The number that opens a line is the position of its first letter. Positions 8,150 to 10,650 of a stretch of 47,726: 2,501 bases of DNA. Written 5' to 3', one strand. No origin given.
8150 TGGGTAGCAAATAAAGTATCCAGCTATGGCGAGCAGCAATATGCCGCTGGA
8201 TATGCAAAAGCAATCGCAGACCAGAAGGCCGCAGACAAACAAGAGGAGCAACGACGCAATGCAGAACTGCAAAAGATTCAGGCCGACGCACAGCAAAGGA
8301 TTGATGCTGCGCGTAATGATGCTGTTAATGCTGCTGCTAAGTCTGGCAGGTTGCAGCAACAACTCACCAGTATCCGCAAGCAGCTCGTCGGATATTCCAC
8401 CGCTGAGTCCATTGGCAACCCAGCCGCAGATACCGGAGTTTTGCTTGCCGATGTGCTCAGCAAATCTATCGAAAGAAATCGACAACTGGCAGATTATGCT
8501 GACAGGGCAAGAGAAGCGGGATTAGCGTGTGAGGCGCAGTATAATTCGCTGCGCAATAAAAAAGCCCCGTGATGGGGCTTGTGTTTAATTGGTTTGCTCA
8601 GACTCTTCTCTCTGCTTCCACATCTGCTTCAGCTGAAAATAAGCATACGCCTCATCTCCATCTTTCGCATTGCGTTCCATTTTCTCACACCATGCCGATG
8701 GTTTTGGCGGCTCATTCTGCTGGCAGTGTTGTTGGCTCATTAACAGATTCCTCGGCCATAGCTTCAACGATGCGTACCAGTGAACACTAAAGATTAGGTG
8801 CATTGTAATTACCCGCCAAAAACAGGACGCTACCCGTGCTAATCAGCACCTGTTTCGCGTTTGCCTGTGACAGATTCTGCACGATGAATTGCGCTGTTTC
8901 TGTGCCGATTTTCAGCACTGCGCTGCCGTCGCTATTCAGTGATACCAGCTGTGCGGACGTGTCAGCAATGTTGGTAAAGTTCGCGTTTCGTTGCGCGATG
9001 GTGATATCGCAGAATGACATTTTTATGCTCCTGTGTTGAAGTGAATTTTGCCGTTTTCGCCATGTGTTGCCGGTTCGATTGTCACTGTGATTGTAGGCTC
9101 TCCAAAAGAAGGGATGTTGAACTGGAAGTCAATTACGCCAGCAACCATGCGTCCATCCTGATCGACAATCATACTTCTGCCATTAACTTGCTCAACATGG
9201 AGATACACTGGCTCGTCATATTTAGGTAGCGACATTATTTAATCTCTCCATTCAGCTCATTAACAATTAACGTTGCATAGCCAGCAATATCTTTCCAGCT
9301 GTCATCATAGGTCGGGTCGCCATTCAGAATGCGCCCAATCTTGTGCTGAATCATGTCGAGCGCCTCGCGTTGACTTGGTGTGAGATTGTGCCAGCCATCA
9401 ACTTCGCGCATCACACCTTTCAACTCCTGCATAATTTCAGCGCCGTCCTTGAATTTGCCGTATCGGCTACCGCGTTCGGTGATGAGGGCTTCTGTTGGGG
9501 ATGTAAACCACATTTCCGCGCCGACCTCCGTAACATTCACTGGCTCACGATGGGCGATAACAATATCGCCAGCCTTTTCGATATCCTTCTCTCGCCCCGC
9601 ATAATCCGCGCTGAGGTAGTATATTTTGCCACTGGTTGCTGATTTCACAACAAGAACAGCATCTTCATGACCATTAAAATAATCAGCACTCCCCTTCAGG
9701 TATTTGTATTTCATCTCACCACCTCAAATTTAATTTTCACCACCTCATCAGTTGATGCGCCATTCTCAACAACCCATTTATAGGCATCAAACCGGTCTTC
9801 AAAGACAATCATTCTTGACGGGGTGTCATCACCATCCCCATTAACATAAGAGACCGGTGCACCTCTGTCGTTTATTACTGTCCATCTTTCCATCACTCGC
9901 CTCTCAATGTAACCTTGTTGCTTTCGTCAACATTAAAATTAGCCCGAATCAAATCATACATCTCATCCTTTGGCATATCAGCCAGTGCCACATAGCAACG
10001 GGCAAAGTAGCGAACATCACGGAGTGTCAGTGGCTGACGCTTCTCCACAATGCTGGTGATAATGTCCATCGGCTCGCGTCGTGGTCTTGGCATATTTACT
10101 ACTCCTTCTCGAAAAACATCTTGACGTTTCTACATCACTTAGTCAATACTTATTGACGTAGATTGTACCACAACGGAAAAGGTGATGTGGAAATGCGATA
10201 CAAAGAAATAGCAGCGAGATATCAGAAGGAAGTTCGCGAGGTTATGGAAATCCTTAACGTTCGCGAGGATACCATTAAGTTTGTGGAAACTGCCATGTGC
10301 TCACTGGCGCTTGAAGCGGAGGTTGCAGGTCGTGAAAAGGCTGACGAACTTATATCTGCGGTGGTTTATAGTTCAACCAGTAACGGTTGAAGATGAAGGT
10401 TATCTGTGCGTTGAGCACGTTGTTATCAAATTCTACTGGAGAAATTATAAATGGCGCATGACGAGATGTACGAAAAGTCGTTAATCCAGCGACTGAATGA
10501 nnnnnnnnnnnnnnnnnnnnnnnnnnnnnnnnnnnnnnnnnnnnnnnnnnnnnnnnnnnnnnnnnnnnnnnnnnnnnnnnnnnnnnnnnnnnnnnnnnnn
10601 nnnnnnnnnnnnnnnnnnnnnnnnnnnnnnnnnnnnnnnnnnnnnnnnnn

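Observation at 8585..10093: Minus-strand block of six small genes after the lysis cassette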

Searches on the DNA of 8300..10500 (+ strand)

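Call 4: search_dna_similar(query=window:8400-10300:+, collection=phages, mode=near, max_rows=30)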
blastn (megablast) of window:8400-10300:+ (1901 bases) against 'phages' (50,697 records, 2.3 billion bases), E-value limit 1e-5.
Records with a match: 179; places in all: 183; records where one place covers at least 80% of the query: 12.
Best place of each record, by identity: >=99% 2; 95-99% 10; 90-95% 122; 80-90% 41; 60-80% 4.
By first word of the organism name: Salmonella 127; Klebsiella 23; Escherichia 20; Shigella 4; Aeromonas 2; Vibrio 2; Acinetobacter 1.
By host as written in the record: - 70; Klebsiella pneumoniae 17; Escherichia coli 9; Salmonella enterica subsp. enterica serovar Typhimurium 9; Salmonella enterica 9; Salmonella sp. 8; Salmonella enterica subsp. enterica serovar Enteritidis 4; Salmonella enterica subsp. enterica serovar Typhi 3; and 34 more.
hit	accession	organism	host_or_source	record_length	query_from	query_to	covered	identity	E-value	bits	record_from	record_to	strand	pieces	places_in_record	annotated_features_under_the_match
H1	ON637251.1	Escherichia phage 6947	Escherichia coli UCS2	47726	1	1901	100%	100.0%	0e+0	3511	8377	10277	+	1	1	hypothetical protein (x7) | lysin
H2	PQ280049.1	Escherichia phage HC8A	Escherichia coli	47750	1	1901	100%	99.9%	0e+0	3506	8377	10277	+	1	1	hypothetical protein (x7) | lysin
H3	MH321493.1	Salmonella phage Skate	Salmonella enterica subsp. enterica ...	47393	3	1796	94%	95.8%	0e+0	2898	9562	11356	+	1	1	hypothetical protein (x7) | I-spanin | O-spanin | terminator | ribosome_binding_site (x7)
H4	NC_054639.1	Salmonella phage Skate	Salmonella enterica subsp. enterica ...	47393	3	1796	94%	95.8%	0e+0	2898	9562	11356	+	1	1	hypothetical protein (x7) | Rz-like spanin (x2) | terminator | ribosome_binding_site (x7)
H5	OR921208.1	Salmonella phage PJN025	Salmonella sp.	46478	3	1796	94%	95.8%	0e+0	2898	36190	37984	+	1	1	hypothetical protein (x7) | Rz-like spanin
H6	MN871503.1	Salmonella virus SeLz-2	Salmonella enterica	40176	3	1796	94%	95.8%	0e+0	2892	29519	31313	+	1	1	record has no annotation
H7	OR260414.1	Salmonella phage PSH-1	Salmonella sp.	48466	107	1796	89%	96.0%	0e+0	2750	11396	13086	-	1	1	record has no annotation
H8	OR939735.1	Salmonella phage ZBSTP8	Salmonella enterica subsp. enterica ...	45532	107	1796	89%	95.9%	0e+0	2739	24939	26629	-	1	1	hypothetical protein (x7) | HNH homing endonuclease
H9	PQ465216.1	Salmonella phage BUCT_XGG_PSM_3377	Salmonella enterica subsp. enterica ...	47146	107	1796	89%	95.9%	0e+0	2739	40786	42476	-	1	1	hypothetical protein (x7) | HNH homing endonuclease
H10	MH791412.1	Salmonella phage SeSz-2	Salmonella enterica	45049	365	1900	81%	97.8%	0e+0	2649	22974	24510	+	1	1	hypothetical protein (x6)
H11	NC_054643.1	Salmonella phage SeSz-2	Salmonella enterica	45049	365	1900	81%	97.8%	0e+0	2649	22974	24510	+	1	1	hypothetical protein (x6)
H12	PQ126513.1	Salmonella phage ZK22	Salmonella enterica subsp. enterica ...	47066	154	1900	81%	95.3%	0e+0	2443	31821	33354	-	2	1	hypothetical protein (x4) | holin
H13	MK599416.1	Salmonella phage Akira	Salmonella enterica subsp. enterica ...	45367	1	1796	72%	93.2%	0e+0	2020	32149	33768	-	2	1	hypothetical protein (x6) | putative inner-membrane spanin protein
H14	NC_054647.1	Salmonella phage Akira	Salmonella enterica subsp. enterica ...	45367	1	1796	72%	93.2%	0e+0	2020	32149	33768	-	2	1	hypothetical protein (x6) | Rz-like spanin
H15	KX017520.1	Salmonella phage 64795_sal3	Salmonella enterica subsp. Typhimurium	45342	1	1796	72%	93.1%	0e+0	2008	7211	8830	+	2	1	hypothetical protein (x7)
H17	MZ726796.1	Escherichia phage vB_EcoS_ASO78B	Escherichia coli O78 Strain ECL23026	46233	1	1900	77%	87.1%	0e+0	1660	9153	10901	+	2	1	hypothetical protein (x6) | tail protein | promoter | terminator (x2)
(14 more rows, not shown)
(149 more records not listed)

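Call 7: get_annotated_region(hit=H1, flank=3000)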
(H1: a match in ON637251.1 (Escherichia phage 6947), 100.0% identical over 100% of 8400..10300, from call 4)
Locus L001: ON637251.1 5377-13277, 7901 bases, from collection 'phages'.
description: Escherichia phage 6947, complete genome.
organism: Escherichia phage 6947 (NCBI taxid 2951199)
taxonomy: Viruses; Duplodnaviria; Heunggongvirae; Uroviricota; Caudoviricetes
host: Escherichia coli UCS2; source: 69th Street Waste Water Facility Houston; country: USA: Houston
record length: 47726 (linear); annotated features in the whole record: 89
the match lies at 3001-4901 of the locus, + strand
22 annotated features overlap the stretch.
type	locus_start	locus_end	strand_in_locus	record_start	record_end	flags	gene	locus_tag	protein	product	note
CDS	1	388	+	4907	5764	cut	-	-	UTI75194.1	hypothetical protein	Derived using Geneious Prime 2022.1.1 'Transfer Annotations' based on nucleotide similarity; Phage protein CDS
CDS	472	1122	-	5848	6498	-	-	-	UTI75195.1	hypothetical protein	Derived using Geneious Prime 2022.1.1 'Transfer Annotations' based on nucleotide similarity; hypothetical protein CDS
CDS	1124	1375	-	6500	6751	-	-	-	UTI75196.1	hypothetical protein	Derived using Geneious Prime 2022.1.1 'Transfer Annotations' based on nucleotide similarity; hypothetical protein CDS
CDS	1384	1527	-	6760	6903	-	-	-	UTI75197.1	hypothetical protein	Derived using Geneious Prime 2022.1.1 'Transfer Annotations' based on nucleotide similarity; hypothetical protein CDS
CDS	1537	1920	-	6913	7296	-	-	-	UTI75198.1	hypothetical protein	Derived using Geneious Prime 2022.1.1 'Transfer Annotations' based on nucleotide similarity; hypothetical protein CDS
CDS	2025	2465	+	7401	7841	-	-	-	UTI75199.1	lysozyme R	Derived using Geneious Prime 2022.1.1 'Transfer Annotations' based on nucleotide similarity; Phage lysozyme R (EC ...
CDS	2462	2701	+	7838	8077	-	-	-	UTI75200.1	hypothetical protein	Derived using Geneious Prime 2022.1.1 'Transfer Annotations' based on nucleotide similarity; Phage protein CDS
CDS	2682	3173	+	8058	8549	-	-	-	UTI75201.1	lysin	Derived using Geneious Prime 2022.1.1 'Transfer Annotations' based on nucleotide similarity; Phage lysin CDS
CDS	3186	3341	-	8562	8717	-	-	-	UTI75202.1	hypothetical protein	Derived using Geneious Prime 2022.1.1 'Transfer Annotations' based on nucleotide similarity; hypothetical protein CDS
CDS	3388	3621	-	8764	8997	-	-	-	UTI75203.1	hypothetical protein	Derived using Geneious Prime 2022.1.1 'Transfer Annotations' based on nucleotide similarity; hypothetical protein CDS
CDS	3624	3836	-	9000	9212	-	-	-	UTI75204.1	hypothetical protein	Derived using Geneious Prime 2022.1.1 'Transfer Annotations' based on nucleotide similarity; hypothetical protein CDS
CDS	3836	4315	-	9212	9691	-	-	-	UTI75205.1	hypothetical protein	Derived using Geneious Prime 2022.1.1 'Transfer Annotations' based on nucleotide similarity; hypothetical protein CDS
CDS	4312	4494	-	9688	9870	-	-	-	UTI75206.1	hypothetical protein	Derived using Geneious Prime 2022.1.1 'Transfer Annotations' based on nucleotide similarity; hypothetical protein CDS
CDS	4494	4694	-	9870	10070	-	-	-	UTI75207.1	hypothetical protein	Derived using Geneious Prime 2022.1.1 'Transfer Annotations' based on nucleotide similarity; hypothetical protein CDS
CDS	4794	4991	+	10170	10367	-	-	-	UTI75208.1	hypothetical protein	Derived using Geneious Prime 2022.1.1 'Transfer Annotations' based on nucleotide similarity; hypothetical protein CDS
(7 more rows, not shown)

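Call 8: get_annotated_region(hit=H3, flank=3000)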
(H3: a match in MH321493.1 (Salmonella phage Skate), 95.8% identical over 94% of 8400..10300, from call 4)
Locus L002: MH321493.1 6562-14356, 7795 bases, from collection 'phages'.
description: Salmonella phage Skate, complete genome.
organism: Salmonella phage Skate (NCBI taxid 2234035)
taxonomy: Viruses; Duplodnaviria; Heunggongvirae; Uroviricota; Caudoviricetes; Skatevirus; Skatevirus skate
host: Salmonella enterica subsp. enterica serovar Typhimurium; source: soil in the cattle holding pen of cattle harvest facility; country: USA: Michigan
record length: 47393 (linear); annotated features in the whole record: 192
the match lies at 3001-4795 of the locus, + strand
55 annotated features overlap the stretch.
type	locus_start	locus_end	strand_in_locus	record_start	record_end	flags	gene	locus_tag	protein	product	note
CDS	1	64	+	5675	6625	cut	-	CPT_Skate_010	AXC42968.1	head morphogenesis protein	-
regulatory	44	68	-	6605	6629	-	-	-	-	terminator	-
CDS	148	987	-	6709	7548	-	-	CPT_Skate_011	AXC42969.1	hypothetical protein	-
CDS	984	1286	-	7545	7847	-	-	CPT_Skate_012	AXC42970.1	hypothetical protein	-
regulatory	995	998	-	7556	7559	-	-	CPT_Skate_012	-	ribosome_binding_site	CPT_Skate_011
regulatory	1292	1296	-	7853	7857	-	-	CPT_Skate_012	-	ribosome_binding_site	CPT_Skate_012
CDS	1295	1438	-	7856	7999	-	-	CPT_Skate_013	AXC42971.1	hypothetical protein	-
CDS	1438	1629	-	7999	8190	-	-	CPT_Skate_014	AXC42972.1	hypothetical protein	-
regulatory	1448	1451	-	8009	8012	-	-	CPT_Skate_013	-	ribosome_binding_site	CPT_Skate_013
regulatory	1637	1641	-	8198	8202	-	-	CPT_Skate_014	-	ribosome_binding_site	CPT_Skate_014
regulatory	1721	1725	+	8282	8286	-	-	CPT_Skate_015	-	ribosome_binding_site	CPT_Skate_015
CDS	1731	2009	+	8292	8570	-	-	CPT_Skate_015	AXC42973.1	endolysin/glycosidase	has Ex5Dx8T motif; endolysin_glycosidase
regulatory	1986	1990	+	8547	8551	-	-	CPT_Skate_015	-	ribosome_binding_site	CPT_Skate_016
CDS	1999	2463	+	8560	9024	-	-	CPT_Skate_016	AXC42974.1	endolysin/transglycosylase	lambda-P2 like endolysins; endolysin_transglycosylase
regulatory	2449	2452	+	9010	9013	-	-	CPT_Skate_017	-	ribosome_binding_site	CPT_Skate_017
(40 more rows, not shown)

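Call 14: search_dna_similar(query=window:8540-9030:+, collection=phages, mode=distant, max_rows=40, rows=spread)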
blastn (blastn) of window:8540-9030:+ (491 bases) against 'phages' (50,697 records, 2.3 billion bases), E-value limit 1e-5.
Records with a match: 151; places in all: 153; records where one place covers at least 80% of the query: 113.
Best place of each record, by identity: >=99% 2; 95-99% 2; 90-95% 38; 80-90% 106; 60-80% 3.
By first word of the organism name: Salmonella 125; Escherichia 19; Shigella 4; Acinetobacter 1; Citrobacter 1; Klebsiella 1.
By host as written in the record: - 67; Escherichia coli 9; Salmonella enterica subsp. enterica serovar Typhimurium 9; Salmonella enterica 9; Salmonella sp. 8; Salmonella enterica subsp. enterica serovar Enteritidis 4; Salmonella enterica subsp. enterica serovar Typhi 3; Salmonella enterica subsp. enterica serovar Typhimurium ST19 3; and 29 more.
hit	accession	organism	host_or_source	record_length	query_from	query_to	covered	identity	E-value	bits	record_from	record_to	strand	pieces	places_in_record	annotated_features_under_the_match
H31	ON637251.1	Escherichia phage 6947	Escherichia coli UCS2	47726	1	491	100%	100.0%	0e+0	886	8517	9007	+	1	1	hypothetical protein (x3) | lysin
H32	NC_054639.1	Salmonella phage Skate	Salmonella enterica subsp. enterica ...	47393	1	491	100%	92.7%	0e+0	724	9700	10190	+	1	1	hypothetical protein (x3) | Rz-like spanin | terminator | ribosome_binding_site (x2)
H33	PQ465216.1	Salmonella phage BUCT_XGG_PSM_3377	Salmonella enterica subsp. enterica ...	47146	1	491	100%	92.5%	0e+0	719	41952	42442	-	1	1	hypothetical protein (x3)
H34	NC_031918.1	Salmonella phage 64795_sal3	Salmonella enterica subsp. Typhimurium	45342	1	491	100%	90.0%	0e+0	665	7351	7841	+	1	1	hypothetical protein (x3) | Rz-like spanin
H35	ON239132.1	Escherichia phage S192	Escherichia coli 192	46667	1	485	99%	90.9%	0e+0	677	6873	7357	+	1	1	hypothetical protein (x3) | tail protein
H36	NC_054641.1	Salmonella virus KFS-SE2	Salmonella enterica subsp. enterica ...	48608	1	485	99%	89.9%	0e+0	655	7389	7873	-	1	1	hypothetical protein (x2) | Rz-like spanin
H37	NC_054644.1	Salmonella virus VSt472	Salmonella enterica subsp. enterica ...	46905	1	485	99%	89.1%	4e-180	636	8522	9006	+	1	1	hypothetical protein (x3) | Rz-like spanin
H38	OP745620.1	Salmonella phage INT55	Salmonella sp.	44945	11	491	98%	89.0%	5e-178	629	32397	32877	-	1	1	hypothetical protein (x3)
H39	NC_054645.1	Salmonella phage LPST10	Salmonella enterica serovar Typhimurium ...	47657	1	482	98%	87.8%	2e-170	604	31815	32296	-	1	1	hypothetical protein (x3) | Rz-like spanin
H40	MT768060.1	Escherichia phage vB_EcoS_swi2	-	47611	17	485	96%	89.8%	1e-178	630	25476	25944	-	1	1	hypothetical protein (x2)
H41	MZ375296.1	Salmonella phage seszw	-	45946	19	485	95%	89.7%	2e-177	627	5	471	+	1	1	hypothetical protein (x3)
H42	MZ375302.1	Salmonella phage seszw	-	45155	19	485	95%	89.7%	2e-177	627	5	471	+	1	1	hypothetical protein (x3)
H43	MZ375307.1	Salmonella phage seszw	-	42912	19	485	95%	89.7%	2e-177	627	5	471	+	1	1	hypothetical protein (x3)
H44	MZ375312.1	Salmonella phage seszw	-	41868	19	485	95%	89.7%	2e-177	627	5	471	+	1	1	hypothetical protein (x2)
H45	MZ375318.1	Salmonella phage seszw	-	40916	19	485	95%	89.7%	2e-177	627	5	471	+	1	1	hypothetical protein (x3)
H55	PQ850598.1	Escherichia phage ClaudiaMuster_Bas77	Escherichia coli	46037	1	469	96%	88.9%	4e-173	612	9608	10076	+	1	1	hypothetical protein (x2) | Rz-like spanin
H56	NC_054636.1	Shigella phage Sf11 SMD-2017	Shigella flexneri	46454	19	485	95%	89.1%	1e-172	611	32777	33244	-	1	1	hypothetical protein (x3) | tail assembly chaperone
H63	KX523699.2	Salmonella phage IME207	Klebsiella pneumoniae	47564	170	491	66%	88.6%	7e-113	412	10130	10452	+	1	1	hypothetical protein (x3)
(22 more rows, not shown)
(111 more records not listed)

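Call 16: get_annotated_region(hit=H34, flank=1600)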
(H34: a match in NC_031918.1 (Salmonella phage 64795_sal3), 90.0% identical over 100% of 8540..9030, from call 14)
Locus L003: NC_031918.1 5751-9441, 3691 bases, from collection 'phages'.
description: Salmonella phage 64795_sal3, complete genome.
organism: Salmonella phage 64795_sal3 (NCBI taxid 1813769)
taxonomy: Viruses; Duplodnaviria; Heunggongvirae; Uroviricota; Caudoviricetes; Saltrevirus; Saltrevirus sv64795sal3
host: Salmonella enterica subsp. Typhimurium; source: water buffalo feces; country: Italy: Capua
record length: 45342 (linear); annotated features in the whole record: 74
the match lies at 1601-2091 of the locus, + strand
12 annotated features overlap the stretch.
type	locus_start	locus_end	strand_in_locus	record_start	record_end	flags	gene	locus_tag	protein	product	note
CDS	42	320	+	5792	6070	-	-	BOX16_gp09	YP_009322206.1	endolysin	ORF9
CDS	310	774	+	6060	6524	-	-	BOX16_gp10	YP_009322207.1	endolysin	-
CDS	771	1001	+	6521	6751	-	-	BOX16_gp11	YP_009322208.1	holin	ORF11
CDS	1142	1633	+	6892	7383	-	-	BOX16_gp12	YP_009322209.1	Rz-like spanin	ORF12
CDS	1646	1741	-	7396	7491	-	-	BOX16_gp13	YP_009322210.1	hypothetical protein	ORF13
CDS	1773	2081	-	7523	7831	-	-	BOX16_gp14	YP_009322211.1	hypothetical protein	ORF14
CDS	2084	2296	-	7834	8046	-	-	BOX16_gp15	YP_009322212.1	hypothetical protein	ORF15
CDS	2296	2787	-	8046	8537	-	-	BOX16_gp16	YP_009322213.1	hypothetical protein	ORF16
CDS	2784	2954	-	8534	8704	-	-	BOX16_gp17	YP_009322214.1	hypothetical protein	ORF17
CDS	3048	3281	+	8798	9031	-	-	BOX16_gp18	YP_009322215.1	hypothetical protein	ORF18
CDS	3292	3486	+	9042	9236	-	-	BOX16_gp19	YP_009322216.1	hypothetical protein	ORF19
CDS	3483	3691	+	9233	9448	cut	-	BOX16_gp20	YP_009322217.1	hypothetical protein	ORF20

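Call 17: get_annotated_region(hit=H35, flank=1600)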
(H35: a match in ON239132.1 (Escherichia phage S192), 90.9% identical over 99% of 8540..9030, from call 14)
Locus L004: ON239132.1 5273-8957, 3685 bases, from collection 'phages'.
description: Escherichia phage S192, partial genome.
organism: Escherichia phage S192 (NCBI taxid 2939123)
taxonomy: Viruses; Duplodnaviria; Heunggongvirae; Uroviricota; Caudoviricetes; Deseoctovirus
host: Escherichia coli 192; source: intestinal mucosa of piglets; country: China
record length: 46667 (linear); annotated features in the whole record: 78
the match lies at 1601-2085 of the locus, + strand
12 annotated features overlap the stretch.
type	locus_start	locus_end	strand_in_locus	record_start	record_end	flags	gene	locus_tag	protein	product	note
CDS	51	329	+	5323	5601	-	-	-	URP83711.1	lysozyme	-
CDS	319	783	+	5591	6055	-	-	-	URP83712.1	lysin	-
CDS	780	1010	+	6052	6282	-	-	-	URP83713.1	hypothetical protein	-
CDS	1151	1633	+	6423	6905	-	-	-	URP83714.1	tail protein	-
CDS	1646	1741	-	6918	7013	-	-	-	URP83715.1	hypothetical protein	hypothetical protein LPST10_00056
CDS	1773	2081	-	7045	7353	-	-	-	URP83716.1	hypothetical protein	hypothetical protein Sf11_gp51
CDS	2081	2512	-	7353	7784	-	-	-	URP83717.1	hypothetical protein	hypothetical protein LPST10_00053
CDS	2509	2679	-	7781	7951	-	-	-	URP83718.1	hypothetical protein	hypothetical protein LPST10_00052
CDS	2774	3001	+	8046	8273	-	-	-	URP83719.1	hypothetical protein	hypothetical protein Sf11_gp48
CDS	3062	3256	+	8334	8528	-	-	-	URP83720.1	hypothetical protein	hypothetical protein Sf11_gp47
CDS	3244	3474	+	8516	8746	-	-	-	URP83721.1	hypothetical protein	-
CDS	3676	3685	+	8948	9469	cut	-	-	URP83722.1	winged helix-turn-helix domain-containing protein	-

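Call 18: get_annotated_region(hit=H36, flank=1600)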
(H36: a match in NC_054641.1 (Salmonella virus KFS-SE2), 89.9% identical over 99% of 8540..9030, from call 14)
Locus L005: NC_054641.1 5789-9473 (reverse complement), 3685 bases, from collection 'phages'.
description: Salmonella virus KFS-SE2, complete genome.
organism: Salmonella virus KFS-SE2 (NCBI taxid 2583286)
taxonomy: Viruses; Duplodnaviria; Heunggongvirae; Uroviricota; Caudoviricetes; Skatevirus; Skatevirus KFSSE2
host: Salmonella enterica subsp. enterica serovar Enteritidis; source: water; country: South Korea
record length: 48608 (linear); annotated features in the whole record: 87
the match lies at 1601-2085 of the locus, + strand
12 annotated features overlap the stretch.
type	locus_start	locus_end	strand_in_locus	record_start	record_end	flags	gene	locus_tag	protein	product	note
CDS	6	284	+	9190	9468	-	-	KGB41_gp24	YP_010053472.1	endolysin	-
CDS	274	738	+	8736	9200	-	-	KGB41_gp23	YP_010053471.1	endolysin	-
CDS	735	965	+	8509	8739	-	-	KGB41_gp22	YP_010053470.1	holin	-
CDS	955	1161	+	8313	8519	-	-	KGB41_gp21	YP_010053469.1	hypothetical protein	-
CDS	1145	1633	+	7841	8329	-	-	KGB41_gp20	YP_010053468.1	Rz-like spanin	-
CDS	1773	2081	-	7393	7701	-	-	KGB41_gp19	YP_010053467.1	hypothetical protein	-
CDS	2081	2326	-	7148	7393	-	-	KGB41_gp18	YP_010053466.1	hypothetical protein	-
CDS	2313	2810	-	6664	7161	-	-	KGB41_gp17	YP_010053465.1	HNH endonuclease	-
CDS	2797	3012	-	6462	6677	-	-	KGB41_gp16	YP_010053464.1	hypothetical protein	-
CDS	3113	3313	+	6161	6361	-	-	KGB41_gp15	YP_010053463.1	hypothetical protein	-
CDS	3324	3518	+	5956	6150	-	-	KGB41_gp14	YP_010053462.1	hypothetical protein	-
CDS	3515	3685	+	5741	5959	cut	-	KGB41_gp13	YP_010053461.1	hypothetical protein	-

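Call 19: get_annotated_region(hit=H37, flank=1600)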
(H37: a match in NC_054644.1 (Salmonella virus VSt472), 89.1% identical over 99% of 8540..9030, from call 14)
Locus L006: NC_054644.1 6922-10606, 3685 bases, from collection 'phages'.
description: Salmonella virus VSt472, complete genome.
organism: Salmonella virus VSt472 (NCBI taxid 2301723)
taxonomy: Viruses; Duplodnaviria; Heunggongvirae; Uroviricota; Caudoviricetes; Skatevirus; Skatevirus VSt472
host: Salmonella enterica subsp. enterica serovar Typhimurium; source: sewage; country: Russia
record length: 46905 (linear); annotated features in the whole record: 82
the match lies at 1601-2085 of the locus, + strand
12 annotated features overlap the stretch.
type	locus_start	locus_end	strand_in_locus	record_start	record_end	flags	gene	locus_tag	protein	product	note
CDS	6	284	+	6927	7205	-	-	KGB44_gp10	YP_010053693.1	endolysin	lysozyme (muraminidase)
CDS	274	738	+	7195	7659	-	-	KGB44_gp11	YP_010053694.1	endolysin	-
CDS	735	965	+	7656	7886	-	-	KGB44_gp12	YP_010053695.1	holin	-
CDS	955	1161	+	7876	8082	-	-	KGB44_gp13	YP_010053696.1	hypothetical protein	-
CDS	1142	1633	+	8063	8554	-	-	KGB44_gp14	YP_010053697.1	Rz-like spanin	-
CDS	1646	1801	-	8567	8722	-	-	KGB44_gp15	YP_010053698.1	hypothetical protein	-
CDS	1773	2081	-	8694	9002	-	-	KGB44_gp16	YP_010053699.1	hypothetical protein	-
CDS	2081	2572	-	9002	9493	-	-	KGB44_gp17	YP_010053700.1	hypothetical protein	-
CDS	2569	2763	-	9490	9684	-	-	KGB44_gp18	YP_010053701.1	hypothetical protein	-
CDS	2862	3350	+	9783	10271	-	-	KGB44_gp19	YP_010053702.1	HNH endonuclease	-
CDS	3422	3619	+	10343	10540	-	-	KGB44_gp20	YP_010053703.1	hypothetical protein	-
CDS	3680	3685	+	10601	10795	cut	-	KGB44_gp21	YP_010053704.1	hypothetical protein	-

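Call 20: get_annotated_region(hit=H39, flank=1600)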
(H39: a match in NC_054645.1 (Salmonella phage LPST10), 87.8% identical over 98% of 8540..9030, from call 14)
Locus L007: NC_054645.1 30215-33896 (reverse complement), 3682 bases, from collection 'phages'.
description: Salmonella phage LPST10, complete genome.
organism: Salmonella phage LPST10 (NCBI taxid 1973454)
taxonomy: Viruses; Duplodnaviria; Heunggongvirae; Uroviricota; Caudoviricetes; Skatevirus; Skatevirus LPST10
host: Salmonella enterica serovar Typhimurium ATCC 14028; source: sewage; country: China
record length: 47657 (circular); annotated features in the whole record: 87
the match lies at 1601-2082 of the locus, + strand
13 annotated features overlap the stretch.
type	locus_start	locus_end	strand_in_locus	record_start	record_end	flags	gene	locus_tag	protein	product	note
CDS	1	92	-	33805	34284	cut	-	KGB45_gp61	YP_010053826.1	HNH endonuclease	-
CDS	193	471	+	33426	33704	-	-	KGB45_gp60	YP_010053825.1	endolysin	lysozyme (muraminidase)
CDS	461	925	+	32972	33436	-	-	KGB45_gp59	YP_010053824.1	endolysin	-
CDS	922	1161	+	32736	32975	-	-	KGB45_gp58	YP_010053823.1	holin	-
CDS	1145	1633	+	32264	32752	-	-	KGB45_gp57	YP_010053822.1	Rz-like spanin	-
CDS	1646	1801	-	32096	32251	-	-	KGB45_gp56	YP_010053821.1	hypothetical protein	-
CDS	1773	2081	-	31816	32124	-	-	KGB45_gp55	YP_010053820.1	hypothetical protein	-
CDS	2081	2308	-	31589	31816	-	-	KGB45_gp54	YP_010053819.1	hypothetical protein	-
CDS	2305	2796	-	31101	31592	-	-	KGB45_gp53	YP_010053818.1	hypothetical protein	-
CDS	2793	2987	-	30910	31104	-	-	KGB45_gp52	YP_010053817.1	hypothetical protein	-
CDS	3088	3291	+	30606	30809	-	-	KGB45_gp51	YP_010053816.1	hypothetical protein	-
CDS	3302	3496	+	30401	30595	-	-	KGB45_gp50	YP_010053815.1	hypothetical protein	-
CDS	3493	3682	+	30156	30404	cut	-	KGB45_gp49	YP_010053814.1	Lar-like restriction alleviation protein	-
